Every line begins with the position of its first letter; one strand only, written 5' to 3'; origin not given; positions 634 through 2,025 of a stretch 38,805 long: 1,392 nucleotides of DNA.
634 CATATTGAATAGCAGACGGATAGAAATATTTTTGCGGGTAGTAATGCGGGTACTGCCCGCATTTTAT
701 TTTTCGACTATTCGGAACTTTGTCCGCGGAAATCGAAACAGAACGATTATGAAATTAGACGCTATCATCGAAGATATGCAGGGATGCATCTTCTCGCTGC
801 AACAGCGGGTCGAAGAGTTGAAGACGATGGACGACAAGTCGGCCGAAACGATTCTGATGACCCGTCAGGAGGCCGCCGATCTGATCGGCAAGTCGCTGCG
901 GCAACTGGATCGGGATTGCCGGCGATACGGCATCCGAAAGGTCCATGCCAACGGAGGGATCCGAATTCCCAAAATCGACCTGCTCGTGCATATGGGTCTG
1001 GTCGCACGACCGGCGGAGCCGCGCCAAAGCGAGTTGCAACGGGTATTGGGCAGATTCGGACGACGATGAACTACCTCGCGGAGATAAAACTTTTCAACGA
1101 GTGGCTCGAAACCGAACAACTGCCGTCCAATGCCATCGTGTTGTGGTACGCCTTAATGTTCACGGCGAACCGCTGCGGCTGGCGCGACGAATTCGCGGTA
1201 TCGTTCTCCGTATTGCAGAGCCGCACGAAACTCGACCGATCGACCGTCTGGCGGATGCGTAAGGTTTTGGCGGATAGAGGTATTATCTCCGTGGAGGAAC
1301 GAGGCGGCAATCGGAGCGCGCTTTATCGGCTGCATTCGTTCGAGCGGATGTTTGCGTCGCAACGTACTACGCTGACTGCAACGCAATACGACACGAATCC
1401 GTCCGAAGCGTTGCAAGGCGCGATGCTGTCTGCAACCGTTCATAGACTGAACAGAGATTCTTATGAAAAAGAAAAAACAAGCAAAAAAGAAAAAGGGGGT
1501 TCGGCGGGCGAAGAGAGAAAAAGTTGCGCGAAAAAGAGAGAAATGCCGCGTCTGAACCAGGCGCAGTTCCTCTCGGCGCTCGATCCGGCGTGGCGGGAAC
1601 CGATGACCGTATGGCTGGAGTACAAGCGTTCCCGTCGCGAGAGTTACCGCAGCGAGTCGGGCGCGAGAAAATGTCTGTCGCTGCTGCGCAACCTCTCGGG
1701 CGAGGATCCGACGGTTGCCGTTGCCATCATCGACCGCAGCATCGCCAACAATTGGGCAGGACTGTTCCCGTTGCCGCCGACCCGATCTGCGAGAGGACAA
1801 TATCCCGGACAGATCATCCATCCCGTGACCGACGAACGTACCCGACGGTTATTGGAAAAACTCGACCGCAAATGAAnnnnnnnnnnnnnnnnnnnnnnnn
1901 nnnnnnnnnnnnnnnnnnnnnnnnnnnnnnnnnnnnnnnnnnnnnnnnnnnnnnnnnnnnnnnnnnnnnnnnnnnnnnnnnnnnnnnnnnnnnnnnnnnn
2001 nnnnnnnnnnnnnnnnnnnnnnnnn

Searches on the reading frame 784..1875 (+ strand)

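Call 81: search_protein_families(library=pfam, proteins=[window:784-1875:+], max_evalue=0.001)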
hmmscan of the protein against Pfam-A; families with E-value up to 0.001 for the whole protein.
window:784-1875:+ (363 aa): 0 families

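Call 83: search_protein_families(library=phrogs, proteins=[window:784-1875:+], max_evalue=0.001)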
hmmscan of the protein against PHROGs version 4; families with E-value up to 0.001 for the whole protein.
window:784-1875:+ (363 aa): 7 families
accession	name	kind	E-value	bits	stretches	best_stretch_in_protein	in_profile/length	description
phrog_678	-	DNA, RNA and nucleotide metabolism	5.5e-14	53.5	1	103-340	62-292/346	replication initiation O-like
phrog_186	-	DNA, RNA and nucleotide metabolism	5.8e-07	30.5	1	103-191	28-118/308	DnaD-like helicase loader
phrog_270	-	DNA, RNA and nucleotide metabolism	2.3e-06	28.2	1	107-251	39-172/383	replication initiation protein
phrog_18589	-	unknown function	3.3e-06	28.1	1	268-329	43-99/156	-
phrog_19658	-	DNA, RNA and nucleotide metabolism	1.8e-05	25.4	1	95-221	1-120/283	replication initiation protein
phrog_8102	-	DNA, RNA and nucleotide metabolism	1.9e-05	24.9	1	105-257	24-167/337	replication initiation protein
phrog_391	-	DNA, RNA and nucleotide metabolism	0.00021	22.1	1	136-248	35-158/298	replication initiation O-like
